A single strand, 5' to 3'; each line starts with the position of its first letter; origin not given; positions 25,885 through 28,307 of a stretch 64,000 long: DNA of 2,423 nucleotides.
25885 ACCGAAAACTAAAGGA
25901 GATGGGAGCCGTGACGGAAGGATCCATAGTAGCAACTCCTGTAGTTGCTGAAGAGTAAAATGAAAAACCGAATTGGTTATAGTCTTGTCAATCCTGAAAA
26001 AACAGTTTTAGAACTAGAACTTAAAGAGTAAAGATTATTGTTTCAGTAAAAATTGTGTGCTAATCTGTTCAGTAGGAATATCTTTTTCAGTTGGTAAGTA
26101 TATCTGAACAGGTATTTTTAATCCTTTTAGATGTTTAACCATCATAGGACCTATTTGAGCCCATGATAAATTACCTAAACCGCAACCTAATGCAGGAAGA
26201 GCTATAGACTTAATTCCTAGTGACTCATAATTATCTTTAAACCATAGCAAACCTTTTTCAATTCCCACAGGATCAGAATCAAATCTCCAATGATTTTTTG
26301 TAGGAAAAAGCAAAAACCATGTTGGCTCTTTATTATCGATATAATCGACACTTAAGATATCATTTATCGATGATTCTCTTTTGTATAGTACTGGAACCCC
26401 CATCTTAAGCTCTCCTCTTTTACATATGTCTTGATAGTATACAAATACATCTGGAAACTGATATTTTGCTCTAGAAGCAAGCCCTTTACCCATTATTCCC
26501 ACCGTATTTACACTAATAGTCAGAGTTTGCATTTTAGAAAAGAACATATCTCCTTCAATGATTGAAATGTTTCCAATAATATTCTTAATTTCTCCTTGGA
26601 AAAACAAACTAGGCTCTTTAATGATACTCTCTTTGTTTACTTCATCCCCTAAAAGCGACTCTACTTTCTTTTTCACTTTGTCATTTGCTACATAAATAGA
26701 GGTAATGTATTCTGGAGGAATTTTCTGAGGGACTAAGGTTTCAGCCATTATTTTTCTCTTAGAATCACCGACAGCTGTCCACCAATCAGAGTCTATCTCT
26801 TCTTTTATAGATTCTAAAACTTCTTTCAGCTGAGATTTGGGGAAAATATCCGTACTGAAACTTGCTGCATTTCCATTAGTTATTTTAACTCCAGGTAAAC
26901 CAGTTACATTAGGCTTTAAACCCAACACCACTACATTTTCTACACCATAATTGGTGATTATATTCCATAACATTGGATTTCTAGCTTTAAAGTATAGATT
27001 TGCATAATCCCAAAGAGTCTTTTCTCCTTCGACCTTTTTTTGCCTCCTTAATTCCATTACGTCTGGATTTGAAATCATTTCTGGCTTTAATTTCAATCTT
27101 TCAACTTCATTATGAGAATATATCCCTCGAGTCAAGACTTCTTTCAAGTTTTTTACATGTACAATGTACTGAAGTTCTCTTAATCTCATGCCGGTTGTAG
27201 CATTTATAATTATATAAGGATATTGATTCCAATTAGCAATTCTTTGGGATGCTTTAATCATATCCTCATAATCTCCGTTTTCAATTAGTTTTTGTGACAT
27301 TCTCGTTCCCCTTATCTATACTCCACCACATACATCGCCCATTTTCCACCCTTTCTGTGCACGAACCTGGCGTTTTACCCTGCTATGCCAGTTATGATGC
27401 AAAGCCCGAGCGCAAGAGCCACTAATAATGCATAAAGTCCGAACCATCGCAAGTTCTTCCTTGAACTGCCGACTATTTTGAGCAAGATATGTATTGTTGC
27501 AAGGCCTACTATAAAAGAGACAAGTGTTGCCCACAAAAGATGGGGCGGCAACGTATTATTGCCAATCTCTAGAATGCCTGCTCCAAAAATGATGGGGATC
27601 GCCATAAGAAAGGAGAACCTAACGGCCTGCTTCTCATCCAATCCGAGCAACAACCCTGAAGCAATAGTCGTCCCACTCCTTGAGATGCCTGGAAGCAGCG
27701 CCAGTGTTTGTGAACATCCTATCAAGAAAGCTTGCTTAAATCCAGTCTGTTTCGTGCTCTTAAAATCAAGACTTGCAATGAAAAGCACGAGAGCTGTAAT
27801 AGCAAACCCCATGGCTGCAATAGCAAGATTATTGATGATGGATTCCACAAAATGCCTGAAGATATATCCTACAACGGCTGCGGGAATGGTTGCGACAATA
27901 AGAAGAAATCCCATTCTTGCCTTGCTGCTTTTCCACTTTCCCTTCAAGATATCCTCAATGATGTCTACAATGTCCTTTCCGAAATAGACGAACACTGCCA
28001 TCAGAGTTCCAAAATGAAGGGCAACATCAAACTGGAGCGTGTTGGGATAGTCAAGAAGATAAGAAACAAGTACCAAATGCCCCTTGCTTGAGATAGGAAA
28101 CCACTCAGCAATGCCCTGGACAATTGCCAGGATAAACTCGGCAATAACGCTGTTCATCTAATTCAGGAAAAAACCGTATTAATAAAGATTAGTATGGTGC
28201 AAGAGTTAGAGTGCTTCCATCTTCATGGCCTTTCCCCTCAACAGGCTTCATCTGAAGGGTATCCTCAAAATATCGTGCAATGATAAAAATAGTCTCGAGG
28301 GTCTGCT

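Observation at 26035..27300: Single-chain DarT-DarG (DNA ADP-ribosyl writer plus eraser) in a DPANN-like archaeon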

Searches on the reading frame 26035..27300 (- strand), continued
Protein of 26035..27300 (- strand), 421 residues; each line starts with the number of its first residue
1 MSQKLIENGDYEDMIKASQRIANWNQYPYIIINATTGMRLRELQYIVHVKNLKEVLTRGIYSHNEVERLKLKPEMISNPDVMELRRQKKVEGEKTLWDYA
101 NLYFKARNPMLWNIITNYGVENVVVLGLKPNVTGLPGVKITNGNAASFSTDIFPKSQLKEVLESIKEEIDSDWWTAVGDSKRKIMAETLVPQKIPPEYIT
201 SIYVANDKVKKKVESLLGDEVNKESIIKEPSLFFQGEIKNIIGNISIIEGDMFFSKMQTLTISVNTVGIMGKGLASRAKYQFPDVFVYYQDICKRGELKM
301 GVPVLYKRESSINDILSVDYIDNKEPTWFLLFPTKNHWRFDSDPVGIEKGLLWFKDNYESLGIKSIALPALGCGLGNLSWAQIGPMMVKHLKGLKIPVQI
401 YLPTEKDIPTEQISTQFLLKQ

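Call 78: search_protein_families(library=padloc, alignment_id=A3, max_evalue=1e-10)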
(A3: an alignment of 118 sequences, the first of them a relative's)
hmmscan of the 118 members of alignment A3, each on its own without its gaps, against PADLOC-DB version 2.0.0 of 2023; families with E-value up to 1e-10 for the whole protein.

A. member 1, L002:2491-2820:+ (110 aa): 0 families

B. families by the number of members that match (of 118 scanned): 136 families (the first 25 are shown)
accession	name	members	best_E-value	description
PDLC03654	REase_III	3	6.5e-165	Type III restriction enzyme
PDLC04044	PD-T4-6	2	6.6e-176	-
PDLC03646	MTase_III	2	4.5e-151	Type III methyltransferase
PDLC04062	PD-T4-6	2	6.7e-139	-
PDLC03638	MTase_III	2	2.7e-129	Type III methyltransferase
PDLC04045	PD-T4-6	2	1.8e-94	-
PDLC04051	PD-T4-6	2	3.5e-89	-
PDLC03635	MTase_III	2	2.4e-56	Type III methyltransferase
PDLC04053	PD-T4-6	2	7.6e-55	-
PDLC04138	mad6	2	3.7e-53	mads_6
PDLC04047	PD-T4-6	2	1.3e-51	-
PDLC04042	PD-T4-6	2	2.6e-50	-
PDLC03636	MTase_III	2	2.7e-50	Type III methyltransferase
PDLC03644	MTase_III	2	7.1e-46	Type III methyltransferase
PDLC03634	MTase_III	2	6.8e-45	Type III methyltransferase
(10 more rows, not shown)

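Call 82: list_cluster_members(proteins=[P0002, P0003, P0005, P0006, P0007, P0008, P0009, P0010])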
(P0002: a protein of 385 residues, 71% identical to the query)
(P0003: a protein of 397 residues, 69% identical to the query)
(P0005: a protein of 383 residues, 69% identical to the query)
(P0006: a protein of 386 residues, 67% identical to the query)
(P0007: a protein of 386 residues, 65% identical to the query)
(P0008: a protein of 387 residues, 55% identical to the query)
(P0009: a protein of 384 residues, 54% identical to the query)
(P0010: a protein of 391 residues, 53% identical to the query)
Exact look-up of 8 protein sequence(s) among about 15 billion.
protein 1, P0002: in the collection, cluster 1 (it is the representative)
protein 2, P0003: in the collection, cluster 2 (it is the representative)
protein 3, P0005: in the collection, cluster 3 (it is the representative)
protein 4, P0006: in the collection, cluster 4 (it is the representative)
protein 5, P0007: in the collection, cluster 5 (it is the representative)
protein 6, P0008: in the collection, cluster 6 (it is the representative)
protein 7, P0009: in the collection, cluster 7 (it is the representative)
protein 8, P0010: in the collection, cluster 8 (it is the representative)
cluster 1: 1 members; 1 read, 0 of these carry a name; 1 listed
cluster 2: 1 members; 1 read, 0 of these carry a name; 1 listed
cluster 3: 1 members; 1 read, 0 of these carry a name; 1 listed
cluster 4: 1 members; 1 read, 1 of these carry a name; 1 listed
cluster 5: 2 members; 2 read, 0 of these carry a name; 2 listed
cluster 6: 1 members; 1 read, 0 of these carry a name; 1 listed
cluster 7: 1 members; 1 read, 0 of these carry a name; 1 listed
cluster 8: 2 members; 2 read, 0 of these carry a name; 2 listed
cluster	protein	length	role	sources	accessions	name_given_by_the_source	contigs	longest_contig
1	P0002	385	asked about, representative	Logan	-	-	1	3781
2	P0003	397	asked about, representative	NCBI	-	-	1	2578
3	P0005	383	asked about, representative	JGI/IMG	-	-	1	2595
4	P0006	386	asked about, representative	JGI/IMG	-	hypothetical protein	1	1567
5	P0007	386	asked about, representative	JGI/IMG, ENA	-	-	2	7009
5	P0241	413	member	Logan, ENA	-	-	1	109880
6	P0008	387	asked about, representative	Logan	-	-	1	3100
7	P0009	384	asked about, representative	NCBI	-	-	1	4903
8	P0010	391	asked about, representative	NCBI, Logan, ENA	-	-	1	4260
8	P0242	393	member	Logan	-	-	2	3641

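Call 83: find_encoding_contigs(protein=P0241, flank=9000, max_places=1)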
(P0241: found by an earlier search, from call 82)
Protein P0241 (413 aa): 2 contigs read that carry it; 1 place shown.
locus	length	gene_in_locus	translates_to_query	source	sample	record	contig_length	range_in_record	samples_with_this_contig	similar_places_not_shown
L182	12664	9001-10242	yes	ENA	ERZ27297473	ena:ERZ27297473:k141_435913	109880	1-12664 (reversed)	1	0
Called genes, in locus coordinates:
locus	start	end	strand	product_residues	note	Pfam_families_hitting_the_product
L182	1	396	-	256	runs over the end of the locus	PF00142:Fer4_NifH, PF01656:CbiA, PF02374:ArsA_ATPase (faint), PF06564:CBP_BcsQ, PF09140:MipZ (faint), PF10609:ParA, PF13614:AAA_31, PF13500:AAA_26 (weak)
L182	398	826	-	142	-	-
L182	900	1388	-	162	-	-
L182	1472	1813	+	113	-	-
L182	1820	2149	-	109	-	PF01849:NAC, PF19026:UBA_HYPK (weak)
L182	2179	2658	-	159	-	-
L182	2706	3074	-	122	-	-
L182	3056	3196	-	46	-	-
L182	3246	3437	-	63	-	PF03911:Sec61_beta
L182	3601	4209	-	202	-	PF00730:HhH-GPD, PF00633:HHH (weak)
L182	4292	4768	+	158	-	-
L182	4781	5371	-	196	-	-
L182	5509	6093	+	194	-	-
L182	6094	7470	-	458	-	PF02403:Seryl_tRNA_N, PF00587:tRNA-synt_2b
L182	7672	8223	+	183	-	PF28474:DUF8412, PF13376:OmdA (weak)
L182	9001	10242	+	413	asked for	PF14487:DarT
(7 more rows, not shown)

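Call 84: find_encoding_contigs(protein=P0009, flank=5000, max_places=1)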
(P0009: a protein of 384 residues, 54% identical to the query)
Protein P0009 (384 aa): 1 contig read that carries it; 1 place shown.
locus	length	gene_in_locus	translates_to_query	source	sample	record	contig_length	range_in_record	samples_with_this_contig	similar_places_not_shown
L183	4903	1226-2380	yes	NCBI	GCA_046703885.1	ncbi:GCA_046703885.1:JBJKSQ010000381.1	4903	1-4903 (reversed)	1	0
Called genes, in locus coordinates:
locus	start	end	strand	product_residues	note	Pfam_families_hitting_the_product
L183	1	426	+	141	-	?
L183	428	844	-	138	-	-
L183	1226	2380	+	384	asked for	PF14487:DarT, PF01661:Macro (weak)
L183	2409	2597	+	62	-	-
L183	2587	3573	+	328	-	PF28530:DUF8426, PF04471:Mrr_cat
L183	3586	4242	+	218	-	PF20473:MmeI_Mtase (weak)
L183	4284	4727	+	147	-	PF04033:DUF365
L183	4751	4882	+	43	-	-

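Call 85: find_encoding_contigs(protein=P0010, flank=5000, max_places=1)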
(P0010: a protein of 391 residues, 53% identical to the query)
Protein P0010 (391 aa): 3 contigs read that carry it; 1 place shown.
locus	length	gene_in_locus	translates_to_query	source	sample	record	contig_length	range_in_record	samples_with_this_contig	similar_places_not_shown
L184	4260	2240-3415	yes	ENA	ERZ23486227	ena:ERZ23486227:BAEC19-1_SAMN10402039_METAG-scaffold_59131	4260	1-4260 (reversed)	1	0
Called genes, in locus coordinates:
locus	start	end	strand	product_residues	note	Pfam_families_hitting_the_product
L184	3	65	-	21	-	?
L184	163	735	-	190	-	-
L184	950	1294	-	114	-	-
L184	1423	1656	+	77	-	-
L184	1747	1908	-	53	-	-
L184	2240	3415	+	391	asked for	PF14487:DarT, PF01661:Macro (faint)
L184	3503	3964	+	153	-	-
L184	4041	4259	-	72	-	?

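Call 90: search_protein_families(library=pfam, proteins=[L100:1381-3417:+, L100:3420-5411:+, L100:5416-5760:+, L100:7550-7942:+, L100:7951-8436:+, L100:8479-9165:+], max_evalue=0.001)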
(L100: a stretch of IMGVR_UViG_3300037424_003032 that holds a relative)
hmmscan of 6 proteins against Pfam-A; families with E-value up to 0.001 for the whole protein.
L100:1381-3417:+ (679 aa): 3 families
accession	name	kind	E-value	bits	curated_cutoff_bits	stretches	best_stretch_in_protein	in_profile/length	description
PF01555.25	N6_N4_Mtase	-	2.6e-45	155.5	26.7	1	166-416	1-218/221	DNA methylase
PF18911.6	PKD_4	-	1.8e-05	25.2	27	1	580-672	3-78/85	PKD domain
PF00801.26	PKD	-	0.00057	20.3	23.5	0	601-674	15-77/80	PKD domain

L100:3420-5411:+ (664 aa): 3 families
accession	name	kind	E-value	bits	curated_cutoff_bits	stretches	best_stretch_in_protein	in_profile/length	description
PF04851.21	ResIII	-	1.7e-15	57.7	22.5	1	44-223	4-164/164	Type III restriction enzyme, res subunit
PF18766.7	SWI2_SNF2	-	0.00044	20.4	26.7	0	73-290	27-213/221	SWI2/SNF2 ATPase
PF00271.37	Helicase_C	-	0.00062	20.4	23.5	0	339-427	23-109/110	Helicase conserved C-terminal domain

L100:5416-5760:+ (115 aa): 2 families
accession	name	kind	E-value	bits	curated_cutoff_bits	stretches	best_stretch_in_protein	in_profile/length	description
PF08722.17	Tn7_TnsA-like_N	-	2e-13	51.2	26.5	1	37-114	1-84/85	TnsA-like endonuclease N terminal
PF19778.5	RE_endonuc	-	0.00059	20.1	23.4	1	14-104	2-90/108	Endonuclease domain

L100:7550-7942:+ (131 aa): 1 family
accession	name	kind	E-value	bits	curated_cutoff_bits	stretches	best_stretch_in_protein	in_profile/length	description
PF09682.15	Phage_holin_6_1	-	6.4e-10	39.8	24.9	1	15-111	5-100/101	Bacteriophage holin of superfamily 6 (Holin_LLH)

L100:7951-8436:+ (162 aa): 0 families

L100:8479-9165:+ (229 aa): 0 families

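Call 93: search_protein_representatives(protein=P0001)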
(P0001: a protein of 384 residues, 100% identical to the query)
Query: 384 residues. Proteins with E-value up to 0.001 (for the whole library): 7069; up to 1e-10: 3096; up to 1e-30: 73. The best 150 are listed.
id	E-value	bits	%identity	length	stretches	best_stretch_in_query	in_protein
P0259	5.6e-110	384.3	49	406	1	2-382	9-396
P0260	5.3e-103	361.3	47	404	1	3-382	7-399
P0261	4.9e-102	358.2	49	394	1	5-384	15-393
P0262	9.5e-101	353.9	46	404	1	3-382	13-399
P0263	1.2e-100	353.6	47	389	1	6-382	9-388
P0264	1.6e-99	349.9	48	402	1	3-383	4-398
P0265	2.7e-94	332.7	45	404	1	4-371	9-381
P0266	1.0e-92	327.4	45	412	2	29-382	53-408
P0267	2.7e-92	326.1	47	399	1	6-383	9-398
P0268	7.2e-91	321.4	45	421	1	2-372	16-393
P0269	4.5e-87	308.9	42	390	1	2-377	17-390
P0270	1.2e-85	304.2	42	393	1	5-382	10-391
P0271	2.4e-82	293.3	47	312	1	73-384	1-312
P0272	1.0e-79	284.7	42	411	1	5-378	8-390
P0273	2.5e-79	283.4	40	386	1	4-382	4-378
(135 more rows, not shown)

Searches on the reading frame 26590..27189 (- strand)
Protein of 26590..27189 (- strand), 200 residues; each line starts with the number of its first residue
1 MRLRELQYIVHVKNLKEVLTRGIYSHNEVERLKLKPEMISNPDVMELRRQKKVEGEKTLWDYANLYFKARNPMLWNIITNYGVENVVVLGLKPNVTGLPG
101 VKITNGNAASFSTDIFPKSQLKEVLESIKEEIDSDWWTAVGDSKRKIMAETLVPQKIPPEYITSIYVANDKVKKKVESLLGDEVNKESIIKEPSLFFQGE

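Call 49: search_solved_structures(query=window:26590-27189:-, max_evalue=10, show_alignments=5)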
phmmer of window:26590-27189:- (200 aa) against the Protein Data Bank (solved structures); distinct sequences matched with E-value up to 10: 6.
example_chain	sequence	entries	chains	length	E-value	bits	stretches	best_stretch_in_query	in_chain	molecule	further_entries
7omu_AAA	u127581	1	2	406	1.4e-35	126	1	2-197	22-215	Macro domain-containing protein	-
7omv_AAA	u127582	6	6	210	8.2e-06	28.9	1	6-180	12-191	DarT domain-containing protein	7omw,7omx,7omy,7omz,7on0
2vdv_E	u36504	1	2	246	0.77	12.7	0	78-124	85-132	TRNA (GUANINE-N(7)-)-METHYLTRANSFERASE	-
2vdu_E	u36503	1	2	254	0.85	12.6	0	78-124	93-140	TRNA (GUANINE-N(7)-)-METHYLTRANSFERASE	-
2doc_A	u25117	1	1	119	0.99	12.3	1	73-109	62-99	Neural cell adhesion molecule 2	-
8baq_A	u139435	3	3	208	1.4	11.8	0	146-172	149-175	DarT ssDNA thymidine ADP-ribosyltransferase family protein | E. coli C7 DarT1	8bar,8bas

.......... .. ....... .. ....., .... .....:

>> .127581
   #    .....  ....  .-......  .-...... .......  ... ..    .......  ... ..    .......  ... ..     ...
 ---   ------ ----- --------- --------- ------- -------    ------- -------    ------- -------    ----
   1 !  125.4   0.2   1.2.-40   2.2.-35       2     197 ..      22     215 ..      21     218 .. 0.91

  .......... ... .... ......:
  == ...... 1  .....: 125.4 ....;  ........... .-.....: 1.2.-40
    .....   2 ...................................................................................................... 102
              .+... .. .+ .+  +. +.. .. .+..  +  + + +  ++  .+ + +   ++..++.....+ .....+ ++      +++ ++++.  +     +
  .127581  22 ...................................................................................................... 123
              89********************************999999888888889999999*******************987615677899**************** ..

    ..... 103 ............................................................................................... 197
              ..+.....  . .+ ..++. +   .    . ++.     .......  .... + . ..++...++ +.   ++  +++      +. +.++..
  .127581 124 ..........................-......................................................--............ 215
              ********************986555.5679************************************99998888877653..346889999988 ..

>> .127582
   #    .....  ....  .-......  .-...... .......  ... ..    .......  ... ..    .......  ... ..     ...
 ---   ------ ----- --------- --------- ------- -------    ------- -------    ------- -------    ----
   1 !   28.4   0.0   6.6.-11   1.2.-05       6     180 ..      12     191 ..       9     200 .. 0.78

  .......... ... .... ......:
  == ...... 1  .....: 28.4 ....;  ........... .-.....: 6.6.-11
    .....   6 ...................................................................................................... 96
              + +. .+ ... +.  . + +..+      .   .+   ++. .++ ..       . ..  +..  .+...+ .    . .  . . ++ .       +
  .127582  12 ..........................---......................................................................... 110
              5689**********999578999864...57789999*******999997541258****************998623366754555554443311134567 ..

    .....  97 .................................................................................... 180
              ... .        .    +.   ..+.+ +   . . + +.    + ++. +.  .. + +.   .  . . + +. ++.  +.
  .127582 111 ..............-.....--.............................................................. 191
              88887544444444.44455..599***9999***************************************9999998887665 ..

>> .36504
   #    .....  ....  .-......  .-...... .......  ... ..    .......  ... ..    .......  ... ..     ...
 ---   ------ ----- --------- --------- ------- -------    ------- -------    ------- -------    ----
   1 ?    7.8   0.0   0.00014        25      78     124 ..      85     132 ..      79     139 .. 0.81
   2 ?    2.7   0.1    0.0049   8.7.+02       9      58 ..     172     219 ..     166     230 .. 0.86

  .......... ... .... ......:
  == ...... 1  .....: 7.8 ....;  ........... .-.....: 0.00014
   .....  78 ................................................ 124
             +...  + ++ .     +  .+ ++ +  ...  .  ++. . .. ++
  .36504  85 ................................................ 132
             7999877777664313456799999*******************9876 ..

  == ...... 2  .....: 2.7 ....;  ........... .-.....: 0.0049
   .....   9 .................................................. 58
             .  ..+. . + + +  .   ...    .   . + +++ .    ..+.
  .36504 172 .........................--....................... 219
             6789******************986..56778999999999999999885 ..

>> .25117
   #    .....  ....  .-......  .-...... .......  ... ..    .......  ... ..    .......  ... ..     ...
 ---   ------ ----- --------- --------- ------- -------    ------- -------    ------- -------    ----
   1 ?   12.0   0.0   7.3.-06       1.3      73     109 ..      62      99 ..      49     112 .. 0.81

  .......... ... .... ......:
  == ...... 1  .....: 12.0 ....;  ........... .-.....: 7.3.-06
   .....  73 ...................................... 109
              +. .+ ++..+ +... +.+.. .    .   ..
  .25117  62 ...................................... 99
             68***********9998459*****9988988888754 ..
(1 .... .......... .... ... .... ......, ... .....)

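Call 55: search_solved_structures(query=A2, max_evalue=0.01, show_alignments=4)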
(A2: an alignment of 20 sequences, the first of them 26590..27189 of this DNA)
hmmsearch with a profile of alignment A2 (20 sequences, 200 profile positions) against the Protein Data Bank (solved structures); distinct sequences matched with E-value up to 0.01: 4.
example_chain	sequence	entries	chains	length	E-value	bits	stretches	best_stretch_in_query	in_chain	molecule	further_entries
7omu_AAA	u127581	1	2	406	6.6e-81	273.8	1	1-198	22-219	Macro domain-containing protein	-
7omv_AAA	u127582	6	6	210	2.4e-14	56.6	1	5-181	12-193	DarT domain-containing protein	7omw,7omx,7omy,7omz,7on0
8baq_A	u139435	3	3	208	2.8e-11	46.5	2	2-36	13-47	DarT ssDNA thymidine ADP-ribosyltransferase family protein | E. coli C7 DarT1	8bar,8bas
7yk3_A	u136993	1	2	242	5.3e-11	45.6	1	6-181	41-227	DNA ADP-ribosyl transferase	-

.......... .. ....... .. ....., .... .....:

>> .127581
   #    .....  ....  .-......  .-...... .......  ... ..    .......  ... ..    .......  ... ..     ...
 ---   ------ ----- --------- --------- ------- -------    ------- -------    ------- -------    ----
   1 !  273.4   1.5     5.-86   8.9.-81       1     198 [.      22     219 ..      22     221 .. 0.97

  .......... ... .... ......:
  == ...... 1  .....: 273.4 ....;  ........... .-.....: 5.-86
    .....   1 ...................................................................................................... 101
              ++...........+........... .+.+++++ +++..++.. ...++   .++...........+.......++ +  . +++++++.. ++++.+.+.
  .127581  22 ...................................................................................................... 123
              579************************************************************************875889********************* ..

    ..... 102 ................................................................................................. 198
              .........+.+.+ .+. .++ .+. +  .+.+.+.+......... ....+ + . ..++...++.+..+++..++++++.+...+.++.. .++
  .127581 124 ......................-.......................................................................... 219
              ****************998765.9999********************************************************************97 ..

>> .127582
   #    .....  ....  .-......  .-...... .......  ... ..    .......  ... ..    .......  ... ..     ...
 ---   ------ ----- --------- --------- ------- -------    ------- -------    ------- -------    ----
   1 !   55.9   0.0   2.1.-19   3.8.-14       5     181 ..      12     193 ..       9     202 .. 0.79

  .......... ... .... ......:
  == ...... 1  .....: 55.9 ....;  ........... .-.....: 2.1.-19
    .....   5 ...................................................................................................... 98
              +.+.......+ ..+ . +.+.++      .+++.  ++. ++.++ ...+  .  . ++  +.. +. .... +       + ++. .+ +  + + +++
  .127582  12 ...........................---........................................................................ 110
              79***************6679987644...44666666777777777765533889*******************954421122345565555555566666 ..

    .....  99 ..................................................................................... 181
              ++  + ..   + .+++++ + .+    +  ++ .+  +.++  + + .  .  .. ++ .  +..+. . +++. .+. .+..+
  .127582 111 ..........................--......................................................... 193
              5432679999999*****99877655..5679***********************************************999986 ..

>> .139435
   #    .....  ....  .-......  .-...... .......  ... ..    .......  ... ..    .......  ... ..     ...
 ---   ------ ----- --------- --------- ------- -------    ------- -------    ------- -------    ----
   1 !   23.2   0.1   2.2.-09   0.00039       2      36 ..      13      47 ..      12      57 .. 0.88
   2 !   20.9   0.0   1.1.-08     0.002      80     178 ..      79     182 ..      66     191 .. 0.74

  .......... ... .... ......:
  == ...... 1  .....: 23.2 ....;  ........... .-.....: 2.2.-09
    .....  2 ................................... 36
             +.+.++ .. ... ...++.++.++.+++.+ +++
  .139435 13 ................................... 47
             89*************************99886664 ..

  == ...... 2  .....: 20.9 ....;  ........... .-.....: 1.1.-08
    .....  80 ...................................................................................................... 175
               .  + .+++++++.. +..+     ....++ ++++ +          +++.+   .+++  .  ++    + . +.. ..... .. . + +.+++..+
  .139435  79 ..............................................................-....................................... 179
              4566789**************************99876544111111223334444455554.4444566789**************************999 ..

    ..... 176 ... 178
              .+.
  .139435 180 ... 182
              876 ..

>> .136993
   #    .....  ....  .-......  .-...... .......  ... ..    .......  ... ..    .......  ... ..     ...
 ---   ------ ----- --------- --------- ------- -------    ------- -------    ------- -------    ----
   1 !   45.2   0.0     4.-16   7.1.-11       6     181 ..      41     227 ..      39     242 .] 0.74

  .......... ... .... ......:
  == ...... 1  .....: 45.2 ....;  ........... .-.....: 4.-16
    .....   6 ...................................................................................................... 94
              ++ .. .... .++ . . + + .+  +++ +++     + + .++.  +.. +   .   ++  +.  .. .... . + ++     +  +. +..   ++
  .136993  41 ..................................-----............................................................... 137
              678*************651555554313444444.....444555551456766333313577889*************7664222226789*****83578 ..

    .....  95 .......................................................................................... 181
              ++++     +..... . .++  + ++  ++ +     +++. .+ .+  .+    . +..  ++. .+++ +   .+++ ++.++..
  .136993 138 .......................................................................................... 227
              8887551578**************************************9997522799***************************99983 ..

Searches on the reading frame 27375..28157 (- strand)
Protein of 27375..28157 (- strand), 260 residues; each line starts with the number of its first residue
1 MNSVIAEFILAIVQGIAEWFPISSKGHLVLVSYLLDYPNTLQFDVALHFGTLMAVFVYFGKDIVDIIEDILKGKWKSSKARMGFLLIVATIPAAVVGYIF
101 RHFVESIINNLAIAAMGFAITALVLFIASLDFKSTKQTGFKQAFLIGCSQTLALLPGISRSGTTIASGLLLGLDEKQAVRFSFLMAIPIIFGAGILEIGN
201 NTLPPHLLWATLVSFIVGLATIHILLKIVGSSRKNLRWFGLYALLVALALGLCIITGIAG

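Call 3: search_protein_families(library=pfam, proteins=[window:27375-28157:-], max_evalue=0.1)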
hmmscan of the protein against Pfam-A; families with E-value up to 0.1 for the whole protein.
window:27375-28157:- (260 aa): 3 families
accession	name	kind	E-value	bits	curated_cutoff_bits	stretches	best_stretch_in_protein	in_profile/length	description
PF02673.24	BacA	-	6.5e-72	242.7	33.4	1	8-248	2-256/257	Bacitracin resistance protein BacA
PF08114.16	PMP1_2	-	0.0047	17.1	22.3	0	50-77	8-35/43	ATPase proteolipid family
PF11026.13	DUF2721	-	0.062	13.6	28.3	1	82-129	72-119/129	Protein of unknown function (DUF2721)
